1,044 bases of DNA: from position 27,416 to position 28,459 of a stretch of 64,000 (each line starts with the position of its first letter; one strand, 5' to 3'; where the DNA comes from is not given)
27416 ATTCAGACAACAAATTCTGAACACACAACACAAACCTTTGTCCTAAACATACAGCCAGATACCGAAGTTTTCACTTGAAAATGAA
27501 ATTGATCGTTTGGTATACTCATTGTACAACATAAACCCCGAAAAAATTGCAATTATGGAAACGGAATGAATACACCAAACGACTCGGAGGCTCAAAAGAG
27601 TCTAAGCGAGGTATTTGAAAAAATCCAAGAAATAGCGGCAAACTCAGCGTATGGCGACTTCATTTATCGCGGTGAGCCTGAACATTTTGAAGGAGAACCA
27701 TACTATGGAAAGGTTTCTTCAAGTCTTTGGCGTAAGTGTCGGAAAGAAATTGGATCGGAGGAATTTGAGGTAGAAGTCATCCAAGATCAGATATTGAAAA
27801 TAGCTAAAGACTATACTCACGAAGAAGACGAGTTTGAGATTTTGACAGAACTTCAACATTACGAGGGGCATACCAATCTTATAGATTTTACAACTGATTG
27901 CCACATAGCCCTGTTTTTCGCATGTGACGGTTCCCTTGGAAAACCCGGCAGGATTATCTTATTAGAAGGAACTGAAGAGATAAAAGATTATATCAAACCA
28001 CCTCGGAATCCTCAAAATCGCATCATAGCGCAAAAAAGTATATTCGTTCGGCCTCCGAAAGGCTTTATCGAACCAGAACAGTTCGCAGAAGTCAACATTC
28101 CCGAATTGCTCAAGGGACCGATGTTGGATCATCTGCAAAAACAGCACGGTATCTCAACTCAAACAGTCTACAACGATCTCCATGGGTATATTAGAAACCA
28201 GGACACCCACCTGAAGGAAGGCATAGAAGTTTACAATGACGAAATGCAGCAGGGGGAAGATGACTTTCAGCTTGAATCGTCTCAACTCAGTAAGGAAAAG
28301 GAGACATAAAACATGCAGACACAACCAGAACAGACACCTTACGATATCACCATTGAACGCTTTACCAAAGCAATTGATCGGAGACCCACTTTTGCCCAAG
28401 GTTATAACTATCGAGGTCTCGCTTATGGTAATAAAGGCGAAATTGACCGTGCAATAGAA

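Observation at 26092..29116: FRG-domain + TPR module present twice, once fused and once split: candidate undescribed defence system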

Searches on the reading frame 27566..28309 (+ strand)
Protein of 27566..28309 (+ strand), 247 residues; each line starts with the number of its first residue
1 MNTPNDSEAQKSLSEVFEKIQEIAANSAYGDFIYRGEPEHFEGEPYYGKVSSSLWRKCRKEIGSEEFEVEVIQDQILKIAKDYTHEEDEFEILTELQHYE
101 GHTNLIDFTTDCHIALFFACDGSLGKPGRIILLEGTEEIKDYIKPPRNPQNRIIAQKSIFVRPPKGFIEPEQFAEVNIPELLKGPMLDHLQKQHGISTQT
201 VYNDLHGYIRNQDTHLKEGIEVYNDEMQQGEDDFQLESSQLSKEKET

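Call 3: search_protein_families(library=pfam, proteins=[window:27566-28309:+], max_evalue=0.01)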
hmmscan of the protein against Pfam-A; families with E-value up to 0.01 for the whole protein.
window:27566-28309:+ (247 aa): 2 families
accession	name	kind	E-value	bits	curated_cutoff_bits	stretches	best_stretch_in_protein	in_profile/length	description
PF08867.16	FRG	-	2.1e-11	45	25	1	32-122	3-88/94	FRG domain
PF19903.4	DUF6376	-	0.007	17.1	27.3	0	196-243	53-101/116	Family of unknown function (DUF6376)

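Call 4: search_protein_families(library=padloc, proteins=[window:27566-28309:+], max_evalue=0.01)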
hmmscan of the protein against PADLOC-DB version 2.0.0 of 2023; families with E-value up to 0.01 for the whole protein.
window:27566-28309:+ (247 aa): 13 families
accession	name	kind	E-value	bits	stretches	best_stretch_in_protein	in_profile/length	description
PDLC04933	PDC-S15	-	5.3e-20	70.1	1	8-140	7-131/286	-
PDLC04936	PDC-S15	-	9.7e-18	62.6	1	1-142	15-148/300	-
PDLC04938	PDC-S15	-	1.3e-16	58.8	1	9-210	44-264/276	-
PDLC04937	PDC-S15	-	1.6e-12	45.6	1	27-217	32-249/254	-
PDLC04932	PDC-S15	-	4.2e-12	44.1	1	74-124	92-143/324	-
PDLC04931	PDC-S15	-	7.3e-12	43.6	1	10-222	45-278/282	-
PDLC04927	PDC-S15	-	1.5e-11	41.9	1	67-121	63-117/422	-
PDLC04940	PDC-S15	-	1.8e-09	35.6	1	44-220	87-271/280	-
PDLC04926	PDC-S15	-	5.8e-09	33.4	1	31-141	33-140/300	-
PDLC04930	PDC-S15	-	7.2e-08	29.8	1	10-122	6-114/380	-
PDLC04939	PDC-S15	-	1.4e-07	28.8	1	63-121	52-110/487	-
PDLC04934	PDC-S15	-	5.9e-05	20.3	1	20-120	49-148/416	-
PDLC04929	PDC-S15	-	0.0013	16.7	1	63-123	64-125/308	-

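Call 27: find_homologous_proteins(query=window:27566-28309:+, max_evalue=0.001)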
Query window:27566-28309:+ (247 aa): 1575 proteins with E <= 0.001 among 2074 candidates; the best 120 are listed.
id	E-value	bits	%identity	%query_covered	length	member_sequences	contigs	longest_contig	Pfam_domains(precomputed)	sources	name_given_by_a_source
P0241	4.5e-134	464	66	100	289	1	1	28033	PF08867.17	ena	-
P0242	6.4e-134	463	83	100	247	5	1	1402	PF08867.17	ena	-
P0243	3.0e-129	448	83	100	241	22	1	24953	PF08867.17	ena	-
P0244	1.7e-126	439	79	100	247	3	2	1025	PF08867.17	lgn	-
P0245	8.8e-124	430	82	100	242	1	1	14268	PF08867.17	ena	-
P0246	1.5e-120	419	79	95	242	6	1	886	PF08867.17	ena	-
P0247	3.7e-115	402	75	100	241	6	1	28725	PF08867.17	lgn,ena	-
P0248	1.5e-114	400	75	100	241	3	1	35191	PF08867.17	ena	-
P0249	1.7e-114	399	74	100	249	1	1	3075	PF08867.17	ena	-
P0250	4.5e-112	392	73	100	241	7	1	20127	PF08867.17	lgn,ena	-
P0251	7.9e-112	391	75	95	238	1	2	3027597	PF08867.17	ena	-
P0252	1.8e-111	390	75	100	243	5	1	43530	PF08867.17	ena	-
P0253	2.0e-111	389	76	95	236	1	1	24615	PF08867.17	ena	-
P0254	2.8e-111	389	75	96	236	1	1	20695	PF08867.17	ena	-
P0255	3.0e-110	386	74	99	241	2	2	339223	PF08867.17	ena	-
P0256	7.5e-110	384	76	95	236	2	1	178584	PF08867.17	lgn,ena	-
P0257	8.1e-110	384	73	95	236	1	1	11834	PF08867.17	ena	-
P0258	3.0e-109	382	73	99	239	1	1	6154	PF08867.17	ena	-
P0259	4.4e-109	382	75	96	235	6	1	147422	PF08867.17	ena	-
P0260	5.2e-109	381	75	95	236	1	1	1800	PF08867.17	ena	-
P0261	7.0e-109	381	73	96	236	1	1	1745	PF08867.17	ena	-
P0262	1.3e-108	380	72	100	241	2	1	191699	PF08867.17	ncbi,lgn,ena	-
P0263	1.4e-108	380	74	97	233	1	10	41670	PF08867.17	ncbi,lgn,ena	-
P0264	1.5e-108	380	74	96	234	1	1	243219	PF08867.17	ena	-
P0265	2.1e-108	380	73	95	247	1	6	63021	PF08867.17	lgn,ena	-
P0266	4.3e-108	378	74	95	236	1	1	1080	PF08867.17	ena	-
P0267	5.2e-108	378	74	95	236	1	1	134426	PF08867.17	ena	-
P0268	1.5e-107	377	74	96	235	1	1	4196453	PF08867.17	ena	-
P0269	4.2e-107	375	74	96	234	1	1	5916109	PF08867.17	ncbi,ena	-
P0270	9.9e-107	374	73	96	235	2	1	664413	PF08867.17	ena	-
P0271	1.3e-106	374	74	96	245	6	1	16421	PF08867.17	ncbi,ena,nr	ncbi:MAG: FRG domain-containing protein [Candidatus Poribacteria bacterium]|nr:FRG domain-containing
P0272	4.3e-106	372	71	100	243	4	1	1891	PF08867.17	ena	-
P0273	4.0e-105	369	71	95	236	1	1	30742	PF08867.17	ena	-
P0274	2.5e-104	366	71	95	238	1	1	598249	PF08867.17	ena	-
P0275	8.3e-104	364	73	91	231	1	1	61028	PF08867.17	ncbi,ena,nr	ncbi:MAG: FRG domain-containing protein [Candidatus Poribacteria bacterium]|nr:FRG domain-containing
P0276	2.0e-103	363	69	95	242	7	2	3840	PF08867.17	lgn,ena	-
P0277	2.0e-103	363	71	93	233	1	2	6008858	PF08867.17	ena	-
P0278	2.5e-103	363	72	95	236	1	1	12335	PF08867.17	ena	-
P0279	6.3e-103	362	69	95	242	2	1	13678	PF08867.17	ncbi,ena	-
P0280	7.1e-103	361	73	91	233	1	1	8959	PF08867.17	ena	-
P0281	1.1e-102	361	73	91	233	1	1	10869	PF08867.17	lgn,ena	-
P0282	2.0e-102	360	75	88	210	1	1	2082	PF08867.17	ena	-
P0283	4.0e-102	359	70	95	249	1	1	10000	PF08867.17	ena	-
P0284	5.1e-102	359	68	99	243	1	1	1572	PF08867.17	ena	-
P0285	1.0e-101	358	73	91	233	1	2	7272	PF08867.17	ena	-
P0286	1.2e-101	357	69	100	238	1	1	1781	PF08867.17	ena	-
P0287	1.3e-101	357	70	93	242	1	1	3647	PF08867.17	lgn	-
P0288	2.2e-101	357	73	92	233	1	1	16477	PF08867.17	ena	-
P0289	2.4e-101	356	70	95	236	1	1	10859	PF08867.17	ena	-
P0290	4.8e-101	355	67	95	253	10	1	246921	PF08867.17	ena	-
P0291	7.3e-101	355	71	96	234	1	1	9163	PF08867.17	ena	-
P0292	8.8e-101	355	68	99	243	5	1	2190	PF08867.17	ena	-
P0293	9.4e-101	354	71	91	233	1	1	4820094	PF08867.17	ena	-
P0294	1.0e-100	354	72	91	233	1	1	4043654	PF08867.17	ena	-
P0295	1.1e-100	354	72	95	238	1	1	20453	PF08867.17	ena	-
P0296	2.7e-100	353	72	91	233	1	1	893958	PF08867.17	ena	-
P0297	3.1e-100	353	69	95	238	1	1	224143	PF08867.17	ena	-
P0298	4.1e-100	352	73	96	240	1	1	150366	PF08867.17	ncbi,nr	ncbi:hypothetical protein C6497_12425 [Candidatus Poribacteria bacterium]|nr:MAG: hypothetical prote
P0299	5.1e-100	352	69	91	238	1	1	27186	PF08867.17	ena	-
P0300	7.6e-100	351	68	100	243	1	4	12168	PF08867.17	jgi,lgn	jgi:hypothetical protein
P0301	7.3e-99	348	70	97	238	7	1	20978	PF08867.17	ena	-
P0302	1.1e-98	348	69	100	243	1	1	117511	PF08867.17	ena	-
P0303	1.1e-98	348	68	95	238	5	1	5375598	PF08867.17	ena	-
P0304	1.5e-98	347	67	100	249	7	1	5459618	PF08867.17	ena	-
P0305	2.0e-98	347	66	98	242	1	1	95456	PF08867.17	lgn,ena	-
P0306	2.0e-98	347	66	95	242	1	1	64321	PF08867.17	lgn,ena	-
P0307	2.0e-98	347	69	95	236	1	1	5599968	PF08867.17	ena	-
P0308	2.6e-98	346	65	100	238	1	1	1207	PF08867.17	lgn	-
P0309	4.6e-98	346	69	95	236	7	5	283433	PF08867.17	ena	-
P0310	4.6e-98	346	67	97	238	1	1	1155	PF08867.17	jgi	jgi:hypothetical protein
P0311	1.1e-97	344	71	94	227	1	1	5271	PF08867.17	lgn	-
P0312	6.2e-97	342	69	94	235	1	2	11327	PF08867.17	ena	-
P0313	6.4e-97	342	68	98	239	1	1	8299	PF08867.17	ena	-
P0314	1.4e-96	341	71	90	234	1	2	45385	PF08867.17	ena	-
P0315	2.0e-96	340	68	95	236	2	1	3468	PF08867.17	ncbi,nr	ncbi:MAG: FRG domain-containing protein [Candidatus Poribacteria bacterium]|nr:FRG domain-containing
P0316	2.6e-96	340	67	97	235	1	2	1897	PF08867.17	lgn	-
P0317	2.6e-96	340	64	94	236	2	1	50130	PF08867.17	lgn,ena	-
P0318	2.7e-96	340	68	94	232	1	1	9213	PF08867.17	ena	-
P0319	3.4e-96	340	66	100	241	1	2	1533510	PF08867.17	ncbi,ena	-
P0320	4.8e-96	339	66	95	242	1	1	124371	PF08867.17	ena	-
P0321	5.0e-96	339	69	90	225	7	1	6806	PF08867.17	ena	-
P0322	5.3e-96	339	67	95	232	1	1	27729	PF08867.17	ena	-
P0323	6.9e-96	339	74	84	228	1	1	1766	PF08867.17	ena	-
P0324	8.3e-96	338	64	94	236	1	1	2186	PF08867.17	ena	-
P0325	8.6e-96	338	63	96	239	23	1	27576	PF08867.17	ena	-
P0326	1.3e-95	338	66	95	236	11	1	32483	PF08867.17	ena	-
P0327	2.6e-95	337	63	94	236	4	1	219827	PF08867.17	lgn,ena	-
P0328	4.7e-95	336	69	92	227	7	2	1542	PF08867.17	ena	-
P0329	5.9e-95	335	67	95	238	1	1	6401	PF08867.17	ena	-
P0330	1.2e-94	334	68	90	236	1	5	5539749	PF08867.17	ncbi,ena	-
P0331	1.3e-94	334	65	91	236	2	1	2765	PF08867.17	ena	-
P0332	1.6e-94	334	61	96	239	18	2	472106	PF08867.17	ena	-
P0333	1.6e-94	334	68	90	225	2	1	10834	PF08867.17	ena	-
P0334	2.0e-94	334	65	100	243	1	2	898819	PF08867.17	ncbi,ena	-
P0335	2.2e-94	334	65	97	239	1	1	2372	PF08867.17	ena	-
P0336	2.6e-94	333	66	90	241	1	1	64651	PF08867.17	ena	-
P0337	4.5e-94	333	68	90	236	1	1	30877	PF08867.17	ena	-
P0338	4.9e-94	332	62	94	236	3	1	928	PF08867.17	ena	-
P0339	7.3e-94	332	61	94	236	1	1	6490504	PF08867.17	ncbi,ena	-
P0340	8.2e-94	332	62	94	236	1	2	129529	PF08867.17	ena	-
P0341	9.0e-94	332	63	94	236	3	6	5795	PF08867.17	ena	-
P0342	9.1e-94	332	61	96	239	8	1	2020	PF08867.17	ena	-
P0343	1.1e-93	331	70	91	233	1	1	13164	PF08867.17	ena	-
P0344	1.1e-93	331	62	95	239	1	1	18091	PF08867.17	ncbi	-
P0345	1.3e-93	331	62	96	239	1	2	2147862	PF08867.17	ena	-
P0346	1.4e-93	331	64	100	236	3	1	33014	PF08867.17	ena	-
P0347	2.1e-93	330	66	95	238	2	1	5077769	PF08867.17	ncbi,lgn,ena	-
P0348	2.7e-93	330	67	92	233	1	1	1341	PF08867.17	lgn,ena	-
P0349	3.3e-93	330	68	90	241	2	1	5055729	PF08867.17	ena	-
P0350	4.9e-93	329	69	89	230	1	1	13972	PF08867.17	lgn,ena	-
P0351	5.4e-93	329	71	89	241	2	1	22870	PF08867.17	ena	-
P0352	7.4e-93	329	65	95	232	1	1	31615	PF08867.17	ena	-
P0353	1.9e-92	327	65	96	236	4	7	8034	PF08867.17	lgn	-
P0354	2.7e-92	327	68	89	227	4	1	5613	PF08867.17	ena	-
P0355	2.9e-92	327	65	95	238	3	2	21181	PF08867.17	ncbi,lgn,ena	-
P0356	3.1e-92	327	65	91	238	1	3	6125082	PF08867.17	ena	-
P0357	3.4e-92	326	68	90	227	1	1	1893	PF08867.17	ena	-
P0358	4.9e-92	326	66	94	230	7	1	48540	PF08867.17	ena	-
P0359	5.1e-92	326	69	91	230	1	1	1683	PF08867.17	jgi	jgi:hypothetical protein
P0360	9.3e-92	325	63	97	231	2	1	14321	PF08867.17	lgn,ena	-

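Call 30: search_solved_structures(query=A2, max_evalue=10, show_alignments=2)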
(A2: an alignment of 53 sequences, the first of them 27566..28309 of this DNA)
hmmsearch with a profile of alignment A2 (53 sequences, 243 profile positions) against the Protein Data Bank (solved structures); distinct sequences matched with E-value up to 10: 0.

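Call 37: predict_structure(alignment_id=A2)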
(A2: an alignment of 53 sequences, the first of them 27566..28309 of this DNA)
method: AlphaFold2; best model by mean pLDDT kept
length: 247 residues; sequences in the alignment: 53
mean_pLDDT: 73.3   pTM: 0.70
mean pLDDT of the five models: 73.3, 71.6, 70.8, 70.1, 66.1
residues with pLDDT >= 90: 68; 70-90: 106; 50-70: 23; < 50: 50
segments of 3 or more residues with pLDDT < 50: 1-4, 204-247
pLDDT, mean of each block of 10 residues (from residue 1): 53 74 64 88 85 92 90 92 87 84 90 88 87 81 77 63 92 90 89 82 45 36 35 26 27
secondary structure, 60 per line:
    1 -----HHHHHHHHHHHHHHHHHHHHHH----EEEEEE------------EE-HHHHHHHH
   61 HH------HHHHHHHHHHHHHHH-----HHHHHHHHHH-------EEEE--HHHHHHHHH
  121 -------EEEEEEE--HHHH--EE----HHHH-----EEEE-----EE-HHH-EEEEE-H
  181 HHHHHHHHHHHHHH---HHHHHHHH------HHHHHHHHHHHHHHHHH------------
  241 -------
elements in order: H6-27 E32-37 H53-62 H69-83 H89-98 E106-109 H112-120 E128-134 H137-140 H149-152 E158-161 E174-178 H180-194 H198-205 H212-228

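Call 40: fold_search(model_id=the predicted structure, library=pdb)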
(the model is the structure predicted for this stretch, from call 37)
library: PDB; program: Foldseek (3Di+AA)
matches with E <= 10: 68; with E <= 0.001: 0
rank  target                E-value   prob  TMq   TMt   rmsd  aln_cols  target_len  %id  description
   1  9iaf                  1.3e-01  0.20  0.20  0.32  11.5       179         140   17  Crystal structure of Arr in complex with Rifampicin and Chr-16 (released 2025-12-17)
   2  1s5b_A                2.4e-01  0.38  0.25  0.29   7.3       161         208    9  Cholera holotoxin with an A-subunit Y30S mutation Form 3 (released 2004-04-06)
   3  7skk_A                2.5e-01  0.20  0.25  0.32   9.1       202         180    7  pertussis toxin in complex with ADPR and Nicotinamide (released 2022-04-13)
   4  2hw2                  3.2e-01  0.15  0.20  0.33  11.3       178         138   15  Crystal structure of Rifampin ADP-ribosyl transferase in complex with Rifampin (released 2007-07-31)
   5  5h6m_A                9.8e-01  0.14  0.26  0.28   7.6       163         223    7  DNA targeting ADP-ribosyltransferase Pierisin-1 (released 2017-08-09)
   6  9w5x_A                1.2e+00  0.04  0.11  0.07  12.5        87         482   14  Crystal structure of Namat in complex with nicotinamide (released 2025-12-24)
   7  9ld4_A                1.3e+00  0.21  0.23  0.31   7.0       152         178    9  The Apo-form structure of TkoKptA (released 2025-11-12)
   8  6m3l_A                1.6e+00  0.01  0.11  0.12  19.3       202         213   13  Crystal structure of the R.PabI(Y68F-K154A)-dsDNA(nonspecific) complex (released 2020-03-18)
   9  4x52_A                1.9e+00  0.04  0.18  0.23  12.6       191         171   12  Human PARP13 (ZC3HAV1), C-Terminal PARP Domain (H810N; N830Y variant) (released 2015-02-11)
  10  9w5x_D                2.2e+00  0.03  0.11  0.07  12.4        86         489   14  Crystal structure of Namat in complex with nicotinamide (released 2025-12-24)
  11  5h6m_B                2.5e+00  0.12  0.30  0.33   6.5       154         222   10  DNA targeting ADP-ribosyltransferase Pierisin-1 (released 2017-08-09)
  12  9w5w_D                2.7e+00  0.03  0.11  0.07  12.5        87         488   14  Crystal structure of Namat in complex with NAD (released 2025-12-24)
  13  4x52_C                2.8e+00  0.03  0.17  0.23  12.6       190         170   12  Human PARP13 (ZC3HAV1), C-Terminal PARP Domain (H810N; N830Y variant) (released 2015-02-11)
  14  7cfa_A                2.8e+00  0.01  0.10  0.11  11.6       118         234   14  Crystal structure of the restriction DNA glycosylase R.CcoLI (released 2020-12-16)
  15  5h6l_B                3.0e+00  0.11  0.30  0.33   6.5       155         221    9  DNA targeting ADP-ribosyltransferase Pierisin-1 in complex with beta-NAD+ (released 2017-08-09)
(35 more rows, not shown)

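Call 41: search_protein_families(library=pfam, alignment_id=A2, max_evalue=10)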
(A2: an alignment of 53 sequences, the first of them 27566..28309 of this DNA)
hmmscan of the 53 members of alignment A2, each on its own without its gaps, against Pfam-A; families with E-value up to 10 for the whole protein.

A. member 1, window:27566-28309:+ (247 aa): 3 families
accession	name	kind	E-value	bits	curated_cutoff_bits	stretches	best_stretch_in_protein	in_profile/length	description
PF08867.16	FRG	-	2.1e-11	45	25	1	32-122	3-88/94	FRG domain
PF19903.4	DUF6376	-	0.007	17.1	27.3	1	196-243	53-101/116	Family of unknown function (DUF6376)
PF06114.19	Peptidase_M78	-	0.12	12.6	22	1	74-110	28-64/123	IrrE N-terminal-like domain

B. families by the number of members that match (of 53 scanned): 20 families
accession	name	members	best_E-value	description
PF08867.16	FRG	53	1.4e-16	FRG domain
PF02641.20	DUF190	4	0.0063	Uncharacterized ACR, COG1993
PF19903.4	DUF6376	3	0.007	Family of unknown function (DUF6376)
PF06114.19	Peptidase_M78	3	0.0079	IrrE N-terminal-like domain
PF06479.17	Ribonuc_2-5A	3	0.065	Ribonuclease 2-5A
PF13037.11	DUF3898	2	0.17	Domain of unknown function (DUF3898)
PF08657.15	DASH_Spc34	1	0.079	DASH complex subunit Spc34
PF00061.29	Lipocalin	1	0.087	Lipocalin / cytosolic fatty-acid binding protein family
PF04787.17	Pox_H7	1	0.095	Late protein H7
PF01948.23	PyrI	1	0.11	Aspartate carbamoyltransferase regulatory chain, allosteric domain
PF10444.14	Nbl1_Borealin_N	1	0.11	Nbl1 / Borealin N terminal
PF10929.13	DUF2811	1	0.12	Protein of unknown function (DUF2811)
PF10552.14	ORF6C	1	0.14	ORF6C domain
PF21179.3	BldD-like_C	1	0.16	DNA-binding protein BldD-like, C-terminal domain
PF08411.15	Exonuc_X-T_C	1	0.17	Exonuclease C-terminal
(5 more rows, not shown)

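Call 45: search_protein_families(library=ncbifam, proteins=[window:27566-28309:+], max_evalue=0.01)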
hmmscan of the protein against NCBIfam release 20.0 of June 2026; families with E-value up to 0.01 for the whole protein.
window:27566-28309:+ (247 aa): 0 families

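Call 46: search_protein_families(library=phrogs, proteins=[window:27566-28309:+], max_evalue=0.01)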
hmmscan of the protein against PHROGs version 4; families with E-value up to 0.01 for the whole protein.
window:27566-28309:+ (247 aa): 2 families
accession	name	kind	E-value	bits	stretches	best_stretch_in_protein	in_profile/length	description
phrog_4962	-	unknown function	5.2e-09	36.4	1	79-124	280-325/467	-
phrog_24967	-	unknown function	2.4e-06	28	1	20-123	29-128/385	-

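Call 55: fold_search(model_id=the predicted structure, library=viral)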
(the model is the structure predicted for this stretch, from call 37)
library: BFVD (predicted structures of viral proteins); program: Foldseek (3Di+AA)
matches with E <= 10: 85; with E <= 0.001: 0
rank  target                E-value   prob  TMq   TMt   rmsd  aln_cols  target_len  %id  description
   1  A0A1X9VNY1            1.1e-02  0.60  0.24  0.20  20.2       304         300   11  Uncharacterized protein (Fragment) [Mimivirus AB-566-O17]
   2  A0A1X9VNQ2            6.4e-02  0.63  0.24  0.14  10.6       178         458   10  Uncharacterized protein [Mimivirus AB-566-O17]
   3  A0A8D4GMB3            6.8e-02  0.30  0.18  0.19   9.3       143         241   16  (no name in the UniProt tables at hand)
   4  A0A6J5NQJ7            7.7e-02  0.57  0.21  0.40   4.4        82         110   11  Uncharacterized protein [uncultured Caudovirales phage]
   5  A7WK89                9.2e-02  0.38  0.27  0.28   9.6       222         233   10  Uncharacterized protein [Betalipothrixvirus acidiani]
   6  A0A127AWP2            1.5e-01  0.30  0.25  0.14  14.3       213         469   12  Uncharacterized protein [Bacillus phage SP-15]
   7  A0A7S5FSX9            1.5e-01  0.28  0.21  0.40   7.5       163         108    9  Uncharacterized protein [Bacteriophage DSS3_VP1]
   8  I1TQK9                1.5e-01  0.28  0.26  0.22  11.8       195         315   13  (no name in the UniProt tables at hand)
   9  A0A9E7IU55            1.6e-01  0.69  0.28  0.57   6.1       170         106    9  (no name in the UniProt tables at hand)
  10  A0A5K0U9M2            1.7e-01  0.33  0.26  0.11  19.3       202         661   12  PolyADP-ribose polymerase [Yasminevirus sp. GU-2018]
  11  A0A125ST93            2.3e-01  0.12  0.17  0.04  14.4       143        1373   10  (no name in the UniProt tables at hand)
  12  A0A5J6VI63            2.7e-01  0.23  0.26  0.21   9.6       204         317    7  Uncharacterized protein [Megaviridae environmental sample]
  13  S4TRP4                2.7e-01  0.21  0.20  0.35   5.2        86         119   16  Uncharacterized protein [Salmonella phage SP069]
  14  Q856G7                3.6e-01  0.25  0.23  0.45   9.2       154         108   10  Uncharacterized protein [Mycobacterium phage Barnyard]
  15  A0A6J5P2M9            3.9e-01  0.33  0.25  0.35   8.0       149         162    7  Uncharacterized protein [uncultured Caudovirales phage]
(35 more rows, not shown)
